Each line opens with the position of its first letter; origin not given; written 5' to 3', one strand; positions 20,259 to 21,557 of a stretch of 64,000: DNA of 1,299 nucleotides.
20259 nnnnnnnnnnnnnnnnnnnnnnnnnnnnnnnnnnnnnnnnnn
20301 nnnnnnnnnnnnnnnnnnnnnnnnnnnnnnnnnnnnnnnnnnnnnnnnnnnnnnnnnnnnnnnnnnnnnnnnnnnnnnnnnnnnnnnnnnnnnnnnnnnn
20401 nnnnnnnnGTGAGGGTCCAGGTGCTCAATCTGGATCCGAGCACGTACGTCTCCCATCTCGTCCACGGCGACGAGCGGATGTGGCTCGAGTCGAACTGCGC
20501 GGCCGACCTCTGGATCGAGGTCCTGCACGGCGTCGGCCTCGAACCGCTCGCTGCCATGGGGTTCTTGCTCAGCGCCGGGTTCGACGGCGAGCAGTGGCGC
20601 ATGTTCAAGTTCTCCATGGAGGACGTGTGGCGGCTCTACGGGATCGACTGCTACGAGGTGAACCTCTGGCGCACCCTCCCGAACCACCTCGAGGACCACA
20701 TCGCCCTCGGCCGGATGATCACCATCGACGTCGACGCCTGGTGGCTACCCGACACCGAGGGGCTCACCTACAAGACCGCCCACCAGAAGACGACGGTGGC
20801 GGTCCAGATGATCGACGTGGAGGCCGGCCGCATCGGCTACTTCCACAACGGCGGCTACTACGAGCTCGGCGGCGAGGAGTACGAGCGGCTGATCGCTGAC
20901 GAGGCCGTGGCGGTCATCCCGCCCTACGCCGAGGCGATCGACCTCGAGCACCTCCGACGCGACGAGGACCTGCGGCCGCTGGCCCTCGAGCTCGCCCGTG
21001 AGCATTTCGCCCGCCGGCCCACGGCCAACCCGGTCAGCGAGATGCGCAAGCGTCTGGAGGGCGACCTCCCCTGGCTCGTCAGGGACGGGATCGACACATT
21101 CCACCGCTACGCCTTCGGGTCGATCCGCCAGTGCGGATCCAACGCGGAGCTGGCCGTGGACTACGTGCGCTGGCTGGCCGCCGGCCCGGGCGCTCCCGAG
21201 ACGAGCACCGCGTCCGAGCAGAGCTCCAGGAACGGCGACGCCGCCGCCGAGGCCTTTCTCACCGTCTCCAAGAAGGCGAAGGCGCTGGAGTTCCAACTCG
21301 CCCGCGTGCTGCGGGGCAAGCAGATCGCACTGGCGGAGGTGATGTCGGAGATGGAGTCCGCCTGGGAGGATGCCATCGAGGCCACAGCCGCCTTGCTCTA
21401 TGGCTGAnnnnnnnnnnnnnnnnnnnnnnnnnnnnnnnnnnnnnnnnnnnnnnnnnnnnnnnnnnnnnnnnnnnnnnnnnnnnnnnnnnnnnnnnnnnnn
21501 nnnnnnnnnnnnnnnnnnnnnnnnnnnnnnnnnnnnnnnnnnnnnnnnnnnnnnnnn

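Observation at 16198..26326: Eight translationally coupled genes around an aaRS-like amino acid:carrier-protein ligase and a Wzx flippase: candidate envelope-glycan aminoacylation system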

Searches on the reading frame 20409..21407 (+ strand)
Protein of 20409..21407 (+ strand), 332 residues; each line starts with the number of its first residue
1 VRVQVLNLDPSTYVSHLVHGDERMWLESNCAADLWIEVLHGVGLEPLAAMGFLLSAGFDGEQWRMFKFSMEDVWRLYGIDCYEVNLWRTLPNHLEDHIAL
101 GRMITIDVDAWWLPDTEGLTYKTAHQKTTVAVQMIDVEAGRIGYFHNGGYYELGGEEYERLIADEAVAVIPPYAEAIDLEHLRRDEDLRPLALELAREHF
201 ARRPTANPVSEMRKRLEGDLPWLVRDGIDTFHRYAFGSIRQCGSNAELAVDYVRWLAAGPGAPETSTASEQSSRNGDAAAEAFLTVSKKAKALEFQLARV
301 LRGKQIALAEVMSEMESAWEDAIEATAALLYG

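Call 5: search_protein_families(library=pfam, max_evalue=0.01, proteins=[window:20409-21407:+])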
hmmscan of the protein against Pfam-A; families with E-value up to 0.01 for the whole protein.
window:20409-21407:+ (332 aa): 1 family
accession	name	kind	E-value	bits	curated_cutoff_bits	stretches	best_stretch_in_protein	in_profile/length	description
PF08893.15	DUF1839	-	1.7e-95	320.4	22.5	1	10-326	2-311/313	Domain of unknown function (DUF1839)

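Call 7: search_protein_families(library=ncbifam, max_evalue=0.01, proteins=[window:20409-21407:+])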
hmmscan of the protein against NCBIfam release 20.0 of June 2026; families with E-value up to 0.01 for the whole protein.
window:20409-21407:+ (332 aa): 0 families

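Call 25: search_solved_structures(query=window:20409-21404:+, max_evalue=10)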
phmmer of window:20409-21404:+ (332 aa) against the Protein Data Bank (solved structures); distinct sequences matched with E-value up to 10: 5.
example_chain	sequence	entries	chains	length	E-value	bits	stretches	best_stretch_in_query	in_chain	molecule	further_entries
8wql_CD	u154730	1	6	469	0.075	15.1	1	37-90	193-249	Photosystem II CP43 reaction center protein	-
6wj6_C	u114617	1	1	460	0.61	12.1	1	38-90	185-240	Photosystem II CP43 reaction center protein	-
7n8o_C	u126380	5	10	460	0.61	12.1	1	38-90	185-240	Photosystem II CP43 reaction center protein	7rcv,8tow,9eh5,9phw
8vur_L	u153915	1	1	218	0.94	11.5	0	243-275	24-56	003-102 Light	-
9ljc_A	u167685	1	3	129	2.1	10.3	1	240-276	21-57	Monoclonal immunoglobulin light chains (LC)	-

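Call 28: search_dna_similar(query=window:20409-21404:+, collection=plasmids, mode=protein, max_rows=30, rows=spread)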
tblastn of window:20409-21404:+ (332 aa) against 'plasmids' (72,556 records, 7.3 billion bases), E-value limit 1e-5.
Records with a match: 65; places in all: 71; records where one place covers at least 80% of the query: 64.
Best place of each record, by identity: <60% 65.
By first word of the organism name: Rhizobium 18; Azospirillum 11; Burkholderia 10; Mycetohabitans 9; Caballeronia 7; Cupriavidus 4; Shinella 3; Methylobacterium 2; Phyllobacterium 1.
By predicted mobility (MOB-suite, as given by PLSDB): non-mobilizable 44; conjugative 14; mobilizable 7.
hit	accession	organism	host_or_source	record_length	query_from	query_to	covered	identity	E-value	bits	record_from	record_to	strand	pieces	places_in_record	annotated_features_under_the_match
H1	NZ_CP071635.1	Rhizobium sp. NZLR1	lentil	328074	3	332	99%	38.6%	2e-57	207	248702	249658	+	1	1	DUF1839 family protein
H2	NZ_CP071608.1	Rhizobium binae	lentil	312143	7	332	98%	38.1%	2e-57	207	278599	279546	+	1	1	DUF1839 family protein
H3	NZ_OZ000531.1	Shinella sp. WSC3-e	-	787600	9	332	98%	38.0%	2e-53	196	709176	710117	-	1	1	DUF1839 family protein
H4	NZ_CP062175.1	Mycetohabitans rhizoxinica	Rhizopus microsporus,bacterial culture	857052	6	332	98%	37.4%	1e-54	199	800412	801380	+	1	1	DUF1839 family protein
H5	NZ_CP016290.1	Rhizobium leguminosarum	Vavilovia formosa,cell culture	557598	7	332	98%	37.5%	7e-55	199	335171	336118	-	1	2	DUF1839 family protein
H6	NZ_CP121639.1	Rhizobium leguminosarum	Trifolium ambiguum,cell culture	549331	7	332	98%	37.2%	7e-54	197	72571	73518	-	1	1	DUF1839 family protein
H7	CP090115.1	Rhizobium leguminosarum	Trifolium ambiguum,Cell culture,Plant ...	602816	7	332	98%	37.2%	7e-54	197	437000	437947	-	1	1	DUF1839 family protein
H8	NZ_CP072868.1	Rhizobium sp. NLR16a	lentil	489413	8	332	98%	37.3%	2e-55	201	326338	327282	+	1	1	DUF1839 family protein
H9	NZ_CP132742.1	Mycetohabitans endofungorum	Rhizopus microsporus,culture isolated ...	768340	5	324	96%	37.5%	5e-54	197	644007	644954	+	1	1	DUF1839 family protein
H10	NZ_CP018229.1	Rhizobium leguminosarum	Vavilovia formosa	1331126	7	332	98%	36.0%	4e-54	197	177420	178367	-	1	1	record has no annotation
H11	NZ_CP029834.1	Azospirillum ramasamyi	single cell,Cow dung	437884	10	332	97%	36.2%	8e-48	179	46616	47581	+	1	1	DUF1839 family protein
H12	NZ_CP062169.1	Mycetohabitans endofungorum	Rhizopus microsporus,bacterial ...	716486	5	324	96%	36.2%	2e-52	192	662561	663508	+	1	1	DUF1839 family protein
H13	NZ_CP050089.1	Rhizobium leguminosarum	Trifolium pratense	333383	7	306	90%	38.5%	2e-55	201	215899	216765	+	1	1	DUF1839 family protein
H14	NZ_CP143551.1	Burkholderia multivorans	Homo sapiens,bronchoalveolar lavage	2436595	13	323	94%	36.6%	6e-54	197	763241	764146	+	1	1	none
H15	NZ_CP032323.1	Azospirillum argentinense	soil sample,Agricultural field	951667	14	325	94%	36.2%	2e-46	175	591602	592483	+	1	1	DUF1839 family protein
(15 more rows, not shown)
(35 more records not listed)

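Call 29: get_annotated_region(hit=H1, flank=10000)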
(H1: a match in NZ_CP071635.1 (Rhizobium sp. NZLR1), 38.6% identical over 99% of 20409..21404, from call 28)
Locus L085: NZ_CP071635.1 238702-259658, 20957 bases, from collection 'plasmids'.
description: Rhizobium sp. NZLR1 plasmid p3, complete sequence
organism: Rhizobium sp. NZLR1 (NCBI taxid 2731096)
taxonomy: Bacteria; Pseudomonadota; Alphaproteobacteria; Hyphomicrobiales; Rhizobiaceae; Rhizobium; Rhizobium sp. NZLR1
host: -; source: lentil; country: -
typing (MOB-suite, as given by PLSDB): conjugative; replicon rep_cluster_471; relaxase MOBQ; mating-pair formation MPF_T
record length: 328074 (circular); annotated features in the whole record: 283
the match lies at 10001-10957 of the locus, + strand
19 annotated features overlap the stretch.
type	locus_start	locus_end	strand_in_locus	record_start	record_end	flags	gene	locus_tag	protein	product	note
CDS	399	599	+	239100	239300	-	-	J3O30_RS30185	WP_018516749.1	hypothetical protein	-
CDS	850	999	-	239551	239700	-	-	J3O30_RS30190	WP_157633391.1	hypothetical protein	-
CDS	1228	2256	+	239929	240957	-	-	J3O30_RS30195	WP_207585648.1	DUF3991 and toprim domain-containing protein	-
CDS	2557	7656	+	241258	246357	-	-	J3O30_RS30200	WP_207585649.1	DEAD/DEAH box helicase family protein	-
CDS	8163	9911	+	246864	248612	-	-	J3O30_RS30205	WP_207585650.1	ParB N-terminal domain-containing protein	-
CDS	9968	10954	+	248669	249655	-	-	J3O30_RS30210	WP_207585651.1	DUF1839 family protein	-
CDS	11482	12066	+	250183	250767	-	-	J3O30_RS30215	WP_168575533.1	hypothetical protein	-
CDS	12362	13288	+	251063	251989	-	-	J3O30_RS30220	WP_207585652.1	zincin-like metallopeptidase domain-containing protein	-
CDS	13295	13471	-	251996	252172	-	-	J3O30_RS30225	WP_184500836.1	hypothetical protein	-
CDS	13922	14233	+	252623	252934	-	-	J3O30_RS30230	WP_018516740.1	DUF736 domain-containing protein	-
CDS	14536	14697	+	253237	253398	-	-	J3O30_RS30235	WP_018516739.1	hypothetical protein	-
CDS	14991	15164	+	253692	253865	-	-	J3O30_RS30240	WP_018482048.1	hypothetical protein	-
CDS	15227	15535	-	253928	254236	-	-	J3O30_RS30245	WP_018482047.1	WGR domain-containing protein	-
CDS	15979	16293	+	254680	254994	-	-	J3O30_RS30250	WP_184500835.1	hypothetical protein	-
CDS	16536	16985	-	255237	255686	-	-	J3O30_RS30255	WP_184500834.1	thermonuclease family protein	-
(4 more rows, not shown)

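Call 30: get_annotated_region(hit=H4, flank=10000)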
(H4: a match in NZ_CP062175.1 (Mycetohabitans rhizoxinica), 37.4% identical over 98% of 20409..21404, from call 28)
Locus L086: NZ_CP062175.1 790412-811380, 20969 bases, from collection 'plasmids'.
description: Mycetohabitans rhizoxinica strain B12 plasmid megaplasmid, complete sequence
organism: Mycetohabitans rhizoxinica (NCBI taxid 412963)
taxonomy: Bacteria; Pseudomonadota; Betaproteobacteria; Burkholderiales; Burkholderiaceae; Mycetohabitans; Mycetohabitans rhizoxinica
host: -; source: Rhizopus microsporus,bacterial culture; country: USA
typing (MOB-suite, as given by PLSDB): non-mobilizable
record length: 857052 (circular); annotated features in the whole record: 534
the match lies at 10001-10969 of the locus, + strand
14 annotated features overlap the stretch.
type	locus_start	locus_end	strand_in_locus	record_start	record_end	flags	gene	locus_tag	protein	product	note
CDS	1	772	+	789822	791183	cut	-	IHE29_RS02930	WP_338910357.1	F-box protein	-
CDS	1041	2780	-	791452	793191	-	-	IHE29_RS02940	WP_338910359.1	acetoin dehydrogenase E1 component beta-subunit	-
CDS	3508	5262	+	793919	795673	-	-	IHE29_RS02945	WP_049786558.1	hydrogenase maturation protein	-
CDS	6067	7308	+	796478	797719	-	-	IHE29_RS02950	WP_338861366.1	acyltransferase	-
CDS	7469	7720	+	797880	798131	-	-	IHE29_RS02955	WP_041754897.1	acyl carrier protein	-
CDS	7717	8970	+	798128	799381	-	-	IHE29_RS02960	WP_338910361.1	acyl-CoA dehydrogenase family protein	-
CDS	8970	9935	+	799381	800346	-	-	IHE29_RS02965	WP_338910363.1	amino acid--[acyl-carrier-protein] ligase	-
CDS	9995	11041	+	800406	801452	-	-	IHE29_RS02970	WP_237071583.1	DUF1839 family protein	-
CDS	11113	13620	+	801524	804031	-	-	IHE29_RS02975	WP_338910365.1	glycoside hydrolase family 2 protein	-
CDS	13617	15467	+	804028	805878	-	-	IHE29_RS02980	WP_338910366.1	alpha/beta hydrolase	-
CDS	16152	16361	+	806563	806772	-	-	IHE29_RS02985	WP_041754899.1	hypothetical protein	-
CDS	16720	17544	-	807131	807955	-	-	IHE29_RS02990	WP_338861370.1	helix-turn-helix domain-containing protein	GO:0006355 - regulation of DNA-templated transcription [Evidence IEA]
CDS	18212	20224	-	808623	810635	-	-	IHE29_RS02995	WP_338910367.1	LTA synthase family protein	-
CDS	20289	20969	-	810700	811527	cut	-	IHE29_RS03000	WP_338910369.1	EAL domain-containing protein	-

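Call 31: get_annotated_region(hit=H11, flank=10000)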
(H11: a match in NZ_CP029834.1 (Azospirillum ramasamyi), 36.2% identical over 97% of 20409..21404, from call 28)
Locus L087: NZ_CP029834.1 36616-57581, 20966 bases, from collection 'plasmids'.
description: Azospirillum ramasamyi strain M2T2B2 plasmid unnamed4, complete sequence
organism: Azospirillum ramasamyi (NCBI taxid 682998)
taxonomy: Bacteria; Pseudomonadota; Alphaproteobacteria; Rhodospirillales; Azospirillaceae; Azospirillum; Azospirillum ramasamyi
host: -; source: single cell,Cow dung; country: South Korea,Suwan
typing (MOB-suite, as given by PLSDB): non-mobilizable
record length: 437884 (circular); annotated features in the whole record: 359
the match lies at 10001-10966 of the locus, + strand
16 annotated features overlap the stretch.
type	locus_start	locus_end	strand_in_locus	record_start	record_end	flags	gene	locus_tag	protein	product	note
CDS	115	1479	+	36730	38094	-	-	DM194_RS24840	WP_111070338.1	GH1 family beta-glucosidase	GO:0030245 - cellulose catabolic process [Evidence IEA]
CDS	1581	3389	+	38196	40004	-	-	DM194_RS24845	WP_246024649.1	ABC transporter ATP-binding protein/permease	-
CDS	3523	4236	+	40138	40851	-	-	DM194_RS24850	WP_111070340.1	Crp/Fnr family transcriptional regulator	GO:0006355 - regulation of DNA-templated transcription [Evidence IEA]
CDS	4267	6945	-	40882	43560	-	-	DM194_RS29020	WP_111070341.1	methyl-accepting chemotaxis protein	GO:0007165 - signal transduction [Evidence IEA]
CDS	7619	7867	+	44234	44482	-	-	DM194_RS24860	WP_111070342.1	acyl carrier protein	-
CDS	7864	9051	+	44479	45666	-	-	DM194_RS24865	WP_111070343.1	acyl-CoA dehydrogenase family protein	-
CDS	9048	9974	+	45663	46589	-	-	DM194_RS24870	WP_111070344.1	amino acid--[acyl-carrier-protein] ligase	-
CDS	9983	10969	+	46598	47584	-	-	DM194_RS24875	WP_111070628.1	DUF1839 family protein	-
CDS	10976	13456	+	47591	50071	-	-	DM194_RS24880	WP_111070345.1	glycoside hydrolase family 2 protein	-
CDS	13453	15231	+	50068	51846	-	-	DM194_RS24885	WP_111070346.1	alpha/beta fold hydrolase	-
CDS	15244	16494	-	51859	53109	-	-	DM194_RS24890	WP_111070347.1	M20/M25/M40 family metallo-hydrolase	-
CDS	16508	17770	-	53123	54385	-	-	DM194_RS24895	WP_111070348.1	allantoate amidohydrolase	-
CDS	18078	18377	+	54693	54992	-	-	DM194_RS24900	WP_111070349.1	hypothetical protein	-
CDS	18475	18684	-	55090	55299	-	-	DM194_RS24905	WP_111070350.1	hypothetical protein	-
CDS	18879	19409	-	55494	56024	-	-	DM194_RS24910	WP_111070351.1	BON domain-containing protein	-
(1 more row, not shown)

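Call 35: find_homologous_proteins(query=window:20409-21404:+, max_evalue=0.00001)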
Query window:20409-21404:+ (332 aa): 316 proteins with E <= 0.00001 among 8000 candidates; the best 120 are listed.
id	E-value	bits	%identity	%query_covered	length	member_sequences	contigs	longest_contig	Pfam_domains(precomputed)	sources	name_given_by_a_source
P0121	2.2e-223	758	100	100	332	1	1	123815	PF08893.16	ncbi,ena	-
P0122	3.2e-173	593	79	100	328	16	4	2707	PF08893.16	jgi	jgi:hypothetical protein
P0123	2.6e-172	590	77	100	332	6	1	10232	PF08893.16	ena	-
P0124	7.6e-172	589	79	100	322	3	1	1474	PF08893.16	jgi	jgi:hypothetical protein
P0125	3.5e-166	570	77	100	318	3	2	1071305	PF08893.16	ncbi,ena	-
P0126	1.8e-162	558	73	100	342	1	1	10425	PF08893.16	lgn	-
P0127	4.8e-160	550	72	100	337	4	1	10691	PF08893.16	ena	-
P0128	2.5e-154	531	78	93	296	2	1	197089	PF08893.16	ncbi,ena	-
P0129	1.2e-153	529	71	99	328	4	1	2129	PF08893.16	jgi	jgi:hypothetical protein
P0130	4.2e-139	481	66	99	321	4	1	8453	PF08893.16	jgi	jgi:hypothetical protein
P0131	3.9e-135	468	87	74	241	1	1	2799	PF08893.16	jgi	jgi:Domain of unknown function (DUF1839)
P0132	2.1e-132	459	63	99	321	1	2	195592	PF08893.16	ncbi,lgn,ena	-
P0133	8.8e-132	457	63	99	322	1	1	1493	PF08893.16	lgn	-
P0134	9.1e-131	454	93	63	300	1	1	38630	PF08893.16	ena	-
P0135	9.9e-130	450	76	80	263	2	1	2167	PF08893.16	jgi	jgi:hypothetical protein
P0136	3.3e-126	439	60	99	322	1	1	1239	PF08893.16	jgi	jgi:hypothetical protein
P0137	5.6e-126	438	60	99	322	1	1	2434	PF08893.16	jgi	jgi:hypothetical protein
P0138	5.2e-124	432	61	99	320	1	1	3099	PF08893.16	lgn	-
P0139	1.1e-122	427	60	99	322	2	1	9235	PF08893.16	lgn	-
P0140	9.7e-108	378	50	97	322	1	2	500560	PF08893.16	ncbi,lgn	-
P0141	1.3e-104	368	50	98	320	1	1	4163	PF08893.16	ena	-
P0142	7.3e-104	365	52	98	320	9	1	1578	PF08893.16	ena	-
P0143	9.8e-104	365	52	97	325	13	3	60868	PF08893.16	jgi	jgi:hypothetical protein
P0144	2.1e-103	364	52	97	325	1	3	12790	PF08893.16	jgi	jgi:hypothetical protein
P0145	8.4e-103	362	50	99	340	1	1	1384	PF08893.16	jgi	-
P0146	1.1e-102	361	54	99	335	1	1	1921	PF08893.16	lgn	-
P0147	4.3e-102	359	49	99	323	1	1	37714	PF08893.16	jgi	jgi:hypothetical protein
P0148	3.8e-101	356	50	96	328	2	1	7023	PF08893.16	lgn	-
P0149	5.4e-100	353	49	99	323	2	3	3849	PF08893.16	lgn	-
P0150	1.6e-99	351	50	98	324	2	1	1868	PF08893.16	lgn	-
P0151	2.1e-99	351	51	97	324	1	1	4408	PF08893.16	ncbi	ncbi:MAG: DUF1839 family protein [Acidimicrobiales bacterium]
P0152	2.3e-99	350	50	97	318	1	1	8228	PF08893.16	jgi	jgi:hypothetical protein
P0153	6.8e-99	349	50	97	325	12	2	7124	PF08893.16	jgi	jgi:hypothetical protein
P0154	8.4e-99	349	50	96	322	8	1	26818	PF08893.16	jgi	-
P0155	1.4e-98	348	48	97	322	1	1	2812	PF08893.16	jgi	jgi:hypothetical protein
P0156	1.9e-97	344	47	99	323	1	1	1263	PF08893.16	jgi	jgi:hypothetical protein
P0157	3.3e-96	340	48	98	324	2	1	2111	PF08893.16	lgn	-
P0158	6.4e-96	339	48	100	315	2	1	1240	PF08893.16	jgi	jgi:hypothetical protein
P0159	1.7e-95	338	46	97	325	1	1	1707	PF08893.16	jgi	jgi:hypothetical protein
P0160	2.8e-95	337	46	98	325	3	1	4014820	PF08893.16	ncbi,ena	-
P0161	7.0e-95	336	46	99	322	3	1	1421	PF08893.16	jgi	jgi:hypothetical protein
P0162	7.5e-95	336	48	98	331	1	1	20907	PF08893.16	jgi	jgi:hypothetical protein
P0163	9.3e-95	335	49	97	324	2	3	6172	PF08893.16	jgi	jgi:hypothetical protein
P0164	4.3e-94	333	46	99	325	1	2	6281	PF08893.16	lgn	-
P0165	1.1e-92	329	46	98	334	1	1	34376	PF08893.16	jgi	jgi:hypothetical protein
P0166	3.4e-92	327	46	97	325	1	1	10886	PF08893.16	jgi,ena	-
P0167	3.7e-92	327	48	98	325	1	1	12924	PF08893.16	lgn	-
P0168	4.0e-92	327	47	98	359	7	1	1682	PF08893.16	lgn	-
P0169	8.1e-92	326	46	97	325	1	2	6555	PF08893.16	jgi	-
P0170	2.6e-91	324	47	98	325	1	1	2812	PF08893.16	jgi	jgi:Domain of unknown function (DUF1839)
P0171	3.3e-91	324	48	96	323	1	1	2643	PF08893.16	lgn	-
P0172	5.2e-91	323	46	97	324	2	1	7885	PF08893.16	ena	-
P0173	5.3e-91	323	48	97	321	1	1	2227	PF08893.16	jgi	jgi:hypothetical protein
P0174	1.1e-90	322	47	100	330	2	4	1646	PF08893.16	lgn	-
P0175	1.3e-90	322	47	97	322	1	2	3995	PF08893.16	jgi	jgi:hypothetical protein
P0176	2.3e-90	321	48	98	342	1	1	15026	PF08893.16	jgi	jgi:Domain of unknown function (DUF1839)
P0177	5.2e-90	320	44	98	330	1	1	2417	PF08893.16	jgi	jgi:Domain of unknown function (DUF1839)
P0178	6.0e-90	320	45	98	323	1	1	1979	PF08893.16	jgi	jgi:hypothetical protein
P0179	1.5e-89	318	48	96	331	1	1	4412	PF08893.16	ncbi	ncbi:MAG: DUF1839 family protein [Acidimicrobiales bacterium]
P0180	2.1e-89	318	46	98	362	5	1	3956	PF08893.16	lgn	-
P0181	2.1e-89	318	44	100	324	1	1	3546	PF08893.16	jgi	jgi:hypothetical protein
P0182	6.8e-89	316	45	99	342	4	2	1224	PF08893.16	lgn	-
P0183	7.4e-89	316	44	97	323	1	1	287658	PF08893.16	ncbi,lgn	-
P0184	8.5e-89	316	46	97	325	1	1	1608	PF08893.16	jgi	jgi:hypothetical protein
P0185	3.6e-88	314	45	98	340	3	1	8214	PF08893.16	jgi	jgi:hypothetical protein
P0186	4.4e-88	313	43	98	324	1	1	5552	PF08893.16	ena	-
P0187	5.4e-88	313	45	98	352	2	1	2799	PF08893.16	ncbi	-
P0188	1.3e-87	312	45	97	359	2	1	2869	PF08893.16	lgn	-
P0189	1.9e-87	311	45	100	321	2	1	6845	PF08893.16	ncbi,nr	ncbi:MAG: hypothetical protein JWM05_3301 [Acidimicrobiales bacterium]|nr:hypothetical protein [Acid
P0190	2.4e-87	311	46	98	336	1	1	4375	PF08893.16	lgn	-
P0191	6.7e-87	310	46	99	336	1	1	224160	PF08893.16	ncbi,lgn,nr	ncbi:MAG TPA: DUF1839 family protein [Acidimicrobiales bacterium]|nr:DUF1839 family protein [Acidimi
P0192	1.2e-86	309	44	98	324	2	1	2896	PF08893.16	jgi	jgi:hypothetical protein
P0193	3.2e-86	307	46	97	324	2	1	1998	PF08893.16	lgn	-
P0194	4.7e-86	307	46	98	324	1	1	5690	PF08893.16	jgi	jgi:hypothetical protein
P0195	8.2e-86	306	46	99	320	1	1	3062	PF08893.16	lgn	-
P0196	9.0e-86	306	50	77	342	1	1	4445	PF08893.16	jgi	jgi:Domain of unknown function (DUF1839)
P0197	9.4e-86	306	44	99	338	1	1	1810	PF08893.16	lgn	-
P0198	1.0e-85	306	45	97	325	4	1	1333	PF08893.16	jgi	jgi:hypothetical protein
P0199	1.0e-85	306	45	98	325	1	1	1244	PF08893.16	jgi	jgi:Domain of unknown function (DUF1839)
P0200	1.3e-85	305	45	96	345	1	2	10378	PF08893.16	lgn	-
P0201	1.8e-85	305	44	95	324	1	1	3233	PF08893.16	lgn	-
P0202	4.0e-85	304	45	97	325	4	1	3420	PF08893.16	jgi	jgi:Domain of unknown function (DUF1839)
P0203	4.3e-85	304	47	98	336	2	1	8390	PF08893.16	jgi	jgi:Domain of unknown function (DUF1839)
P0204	4.9e-85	303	45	97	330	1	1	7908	PF08893.16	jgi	jgi:Domain of unknown function (DUF1839)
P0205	5.4e-85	303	46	96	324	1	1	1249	PF08893.16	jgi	jgi:hypothetical protein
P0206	7.2e-85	303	45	98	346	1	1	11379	PF08893.16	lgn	-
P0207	1.0e-84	302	44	98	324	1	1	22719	PF08893.16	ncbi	-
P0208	1.1e-84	302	46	99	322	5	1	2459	PF08893.16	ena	-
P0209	1.4e-84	302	45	98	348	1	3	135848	PF08893.16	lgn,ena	-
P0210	7.9e-84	299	45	98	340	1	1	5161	PF08893.16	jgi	jgi:hypothetical protein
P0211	1.2e-83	299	43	100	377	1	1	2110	PF08893.16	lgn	-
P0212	2.1e-83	298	44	98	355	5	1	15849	PF08893.16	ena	-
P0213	3.5e-83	297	43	98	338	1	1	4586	PF08893.16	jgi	jgi:hypothetical protein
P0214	5.1e-83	297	44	98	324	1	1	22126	PF08893.16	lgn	-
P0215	7.4e-83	296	43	95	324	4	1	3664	PF08893.16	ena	-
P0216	9.4e-83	296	45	98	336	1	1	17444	PF08893.16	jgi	jgi:hypothetical protein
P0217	1.2e-82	296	45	98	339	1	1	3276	PF08893.16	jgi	-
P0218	1.4e-82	295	43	99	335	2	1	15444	PF08893.16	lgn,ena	-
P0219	2.1e-82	295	52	77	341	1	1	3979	PF08893.16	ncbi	ncbi:MAG: DUF1839 family protein [Acidimicrobiales bacterium]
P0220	2.4e-82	295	45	98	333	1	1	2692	PF08893.16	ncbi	-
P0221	3.0e-82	294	42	99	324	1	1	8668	PF08893.16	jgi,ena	-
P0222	3.9e-82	294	44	100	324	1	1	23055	PF08893.16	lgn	-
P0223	5.2e-82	293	43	96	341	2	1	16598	PF08893.16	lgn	-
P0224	7.3e-82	293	43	98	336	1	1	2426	PF08893.16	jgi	jgi:hypothetical protein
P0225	1.2e-81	292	44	97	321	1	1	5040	PF08893.16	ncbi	-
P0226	4.8e-81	290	44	97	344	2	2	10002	PF08893.16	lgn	-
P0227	1.4e-80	289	43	98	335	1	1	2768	PF08893.16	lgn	-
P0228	3.7e-80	287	43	98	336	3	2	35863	PF08893.16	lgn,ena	-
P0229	4.9e-80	287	42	100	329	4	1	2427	PF08893.16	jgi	-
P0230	7.3e-80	286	42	97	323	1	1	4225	PF08893.16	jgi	jgi:hypothetical protein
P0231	1.2e-79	286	41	99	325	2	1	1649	PF08893.16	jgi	-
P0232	1.4e-79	285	43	95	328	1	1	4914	PF08893.16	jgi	jgi:hypothetical protein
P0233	4.6e-79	284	42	97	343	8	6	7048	PF08893.16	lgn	-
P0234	4.7e-79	284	43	98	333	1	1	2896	PF08893.16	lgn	-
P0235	1.4e-78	282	41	97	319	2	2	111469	PF08893.16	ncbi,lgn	-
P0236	2.1e-78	282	43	95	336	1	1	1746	PF08893.16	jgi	-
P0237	4.0e-78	281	45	97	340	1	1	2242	PF08893.16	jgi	jgi:hypothetical protein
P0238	1.6e-77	279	41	96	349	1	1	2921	PF08893.16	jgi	jgi:hypothetical protein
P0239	4.1e-77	277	42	99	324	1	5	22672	PF08893.16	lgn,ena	-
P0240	4.8e-77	277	42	98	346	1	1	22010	PF08893.16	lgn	-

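Call 36: find_encoding_contigs(protein=P0121, flank=10000, max_places=2)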
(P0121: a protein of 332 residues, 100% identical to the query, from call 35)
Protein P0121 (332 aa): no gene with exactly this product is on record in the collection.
